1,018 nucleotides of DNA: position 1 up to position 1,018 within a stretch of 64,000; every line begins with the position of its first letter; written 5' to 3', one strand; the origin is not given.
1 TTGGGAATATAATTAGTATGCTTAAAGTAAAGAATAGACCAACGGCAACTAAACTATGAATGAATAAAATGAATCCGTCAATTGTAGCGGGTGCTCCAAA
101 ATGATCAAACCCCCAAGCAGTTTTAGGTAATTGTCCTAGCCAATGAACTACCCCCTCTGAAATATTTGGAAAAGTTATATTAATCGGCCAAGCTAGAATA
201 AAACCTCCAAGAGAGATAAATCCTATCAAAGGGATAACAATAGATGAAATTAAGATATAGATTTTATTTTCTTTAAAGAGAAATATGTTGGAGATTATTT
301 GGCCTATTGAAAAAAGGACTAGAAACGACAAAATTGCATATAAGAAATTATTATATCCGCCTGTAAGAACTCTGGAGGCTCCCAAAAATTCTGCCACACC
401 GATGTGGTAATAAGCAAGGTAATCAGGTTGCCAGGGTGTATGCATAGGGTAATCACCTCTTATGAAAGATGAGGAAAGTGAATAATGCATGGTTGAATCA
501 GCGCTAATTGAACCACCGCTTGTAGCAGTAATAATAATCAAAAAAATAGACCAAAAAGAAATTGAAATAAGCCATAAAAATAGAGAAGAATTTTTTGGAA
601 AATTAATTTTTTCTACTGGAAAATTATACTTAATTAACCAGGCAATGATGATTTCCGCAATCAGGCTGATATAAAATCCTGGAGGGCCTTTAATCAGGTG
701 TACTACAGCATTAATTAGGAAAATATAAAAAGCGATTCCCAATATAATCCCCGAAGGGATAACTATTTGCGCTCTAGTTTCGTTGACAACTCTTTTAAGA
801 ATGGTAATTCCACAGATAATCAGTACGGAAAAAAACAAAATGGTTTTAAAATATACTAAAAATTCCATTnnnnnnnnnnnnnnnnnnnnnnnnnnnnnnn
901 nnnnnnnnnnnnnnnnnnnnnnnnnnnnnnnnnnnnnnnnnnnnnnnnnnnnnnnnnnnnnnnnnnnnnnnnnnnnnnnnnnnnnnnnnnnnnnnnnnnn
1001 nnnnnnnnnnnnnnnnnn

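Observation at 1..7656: Three tandem paralogs of an uncharacterised polytopic membrane protein family with an inserted MTase/FAD-oxidoreductase pair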

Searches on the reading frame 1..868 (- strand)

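Call 5: search_protein_families(library=pfam, proteins=[window:1-868:-], max_evalue=0.1)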
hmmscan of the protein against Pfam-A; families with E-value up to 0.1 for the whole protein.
window:1-868:- (289 aa): 0 families

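Call 6: search_protein_families(library=ncbifam, proteins=[window:1-868:-], max_evalue=0.1)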
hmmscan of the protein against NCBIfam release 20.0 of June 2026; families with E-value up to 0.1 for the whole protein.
window:1-868:- (289 aa): 0 families
